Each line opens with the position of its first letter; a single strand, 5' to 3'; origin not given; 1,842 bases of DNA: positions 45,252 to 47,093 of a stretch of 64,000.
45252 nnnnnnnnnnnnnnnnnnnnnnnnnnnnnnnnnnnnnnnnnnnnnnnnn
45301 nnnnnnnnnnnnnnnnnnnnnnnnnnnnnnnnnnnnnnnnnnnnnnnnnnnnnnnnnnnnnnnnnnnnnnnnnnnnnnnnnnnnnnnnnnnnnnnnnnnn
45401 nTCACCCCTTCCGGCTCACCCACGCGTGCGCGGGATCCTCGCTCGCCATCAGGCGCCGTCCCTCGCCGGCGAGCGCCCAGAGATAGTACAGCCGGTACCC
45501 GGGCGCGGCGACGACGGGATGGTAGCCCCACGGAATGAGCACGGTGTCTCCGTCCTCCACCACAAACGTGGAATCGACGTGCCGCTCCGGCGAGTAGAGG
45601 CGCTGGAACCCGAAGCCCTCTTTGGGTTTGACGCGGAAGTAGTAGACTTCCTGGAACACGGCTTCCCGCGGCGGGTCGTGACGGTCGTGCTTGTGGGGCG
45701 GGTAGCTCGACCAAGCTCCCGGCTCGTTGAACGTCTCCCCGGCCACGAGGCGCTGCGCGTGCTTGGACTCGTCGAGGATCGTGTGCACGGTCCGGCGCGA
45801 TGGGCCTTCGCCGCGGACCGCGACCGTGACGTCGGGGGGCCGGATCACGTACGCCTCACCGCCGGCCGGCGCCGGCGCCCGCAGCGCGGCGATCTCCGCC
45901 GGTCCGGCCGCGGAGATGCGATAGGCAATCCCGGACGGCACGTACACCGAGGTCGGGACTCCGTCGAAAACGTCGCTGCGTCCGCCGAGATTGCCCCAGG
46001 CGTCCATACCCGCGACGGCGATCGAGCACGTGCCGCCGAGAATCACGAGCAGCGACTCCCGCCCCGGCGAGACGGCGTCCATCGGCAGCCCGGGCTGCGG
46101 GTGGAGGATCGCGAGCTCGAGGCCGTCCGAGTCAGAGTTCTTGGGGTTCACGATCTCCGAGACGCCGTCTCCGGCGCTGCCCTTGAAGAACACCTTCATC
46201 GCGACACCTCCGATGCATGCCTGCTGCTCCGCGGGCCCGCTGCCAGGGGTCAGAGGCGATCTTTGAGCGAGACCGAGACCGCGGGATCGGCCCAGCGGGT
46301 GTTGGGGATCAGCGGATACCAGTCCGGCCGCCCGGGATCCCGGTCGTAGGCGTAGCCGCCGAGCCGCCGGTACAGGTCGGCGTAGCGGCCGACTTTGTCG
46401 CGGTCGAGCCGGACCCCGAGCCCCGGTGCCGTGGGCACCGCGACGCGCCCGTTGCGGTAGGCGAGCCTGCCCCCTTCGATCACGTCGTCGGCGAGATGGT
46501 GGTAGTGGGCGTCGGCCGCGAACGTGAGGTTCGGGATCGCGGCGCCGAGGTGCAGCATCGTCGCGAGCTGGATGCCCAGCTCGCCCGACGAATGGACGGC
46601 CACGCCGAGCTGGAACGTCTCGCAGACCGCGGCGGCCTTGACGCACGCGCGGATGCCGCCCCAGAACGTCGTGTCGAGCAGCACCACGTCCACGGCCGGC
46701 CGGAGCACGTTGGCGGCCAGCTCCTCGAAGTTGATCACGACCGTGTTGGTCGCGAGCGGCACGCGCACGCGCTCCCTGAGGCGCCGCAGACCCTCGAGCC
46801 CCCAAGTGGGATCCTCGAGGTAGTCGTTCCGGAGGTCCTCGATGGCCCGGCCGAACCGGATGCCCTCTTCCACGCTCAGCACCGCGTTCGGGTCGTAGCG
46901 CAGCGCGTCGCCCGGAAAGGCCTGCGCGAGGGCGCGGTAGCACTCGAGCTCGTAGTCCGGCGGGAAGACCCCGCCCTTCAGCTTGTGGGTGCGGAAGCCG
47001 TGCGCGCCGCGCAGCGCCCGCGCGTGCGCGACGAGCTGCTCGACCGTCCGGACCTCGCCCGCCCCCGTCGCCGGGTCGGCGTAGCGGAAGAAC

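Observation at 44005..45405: LarA-family homolog buried in a sugar-acid operon: candidate new nickel-pincer-dependent epimerase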

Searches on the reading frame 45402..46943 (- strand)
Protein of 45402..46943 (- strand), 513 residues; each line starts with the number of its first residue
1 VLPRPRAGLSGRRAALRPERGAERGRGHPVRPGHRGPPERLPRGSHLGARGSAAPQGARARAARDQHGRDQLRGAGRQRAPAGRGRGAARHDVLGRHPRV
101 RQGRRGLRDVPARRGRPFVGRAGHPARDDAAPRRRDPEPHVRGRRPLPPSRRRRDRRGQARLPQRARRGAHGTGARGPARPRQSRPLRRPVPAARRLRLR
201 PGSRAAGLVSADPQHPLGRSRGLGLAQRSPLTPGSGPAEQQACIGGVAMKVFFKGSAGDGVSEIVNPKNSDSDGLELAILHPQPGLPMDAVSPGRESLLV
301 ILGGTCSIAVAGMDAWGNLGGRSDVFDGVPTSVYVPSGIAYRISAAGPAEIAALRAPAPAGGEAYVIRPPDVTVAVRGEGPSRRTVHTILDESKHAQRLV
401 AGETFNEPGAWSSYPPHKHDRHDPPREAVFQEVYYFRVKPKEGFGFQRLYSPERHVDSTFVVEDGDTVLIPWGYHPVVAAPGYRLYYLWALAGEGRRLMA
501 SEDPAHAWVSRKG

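Call 10: search_protein_families(library=pfam, proteins=[window:45402-46943:-], max_evalue=0.001)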
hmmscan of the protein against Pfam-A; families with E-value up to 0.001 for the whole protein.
window:45402-46943:- (513 aa): 1 family
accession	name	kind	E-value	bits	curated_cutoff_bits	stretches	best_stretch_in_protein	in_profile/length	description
PF04962.18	KduI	-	1.6e-78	264.1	23.9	1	265-509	18-262/262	KduI/IolB family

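Call 11: search_protein_families(library=ncbifam, proteins=[window:45402-46943:-], max_evalue=0.01)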
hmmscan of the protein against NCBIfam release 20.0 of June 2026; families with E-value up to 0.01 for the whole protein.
window:45402-46943:- (513 aa): 2 families
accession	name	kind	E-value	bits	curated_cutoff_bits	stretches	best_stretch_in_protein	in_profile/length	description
TIGR04378.1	myo_inos_iolB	equivalog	4.5e-72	242.6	205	1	265-509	3-246/247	5-deoxy-glucuronate isomerase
NF002091.1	PRK00924.1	equivalog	0.00045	19.7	250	1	382-495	159-262/277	5-dehydro-4-deoxy-D-glucuronate isomerase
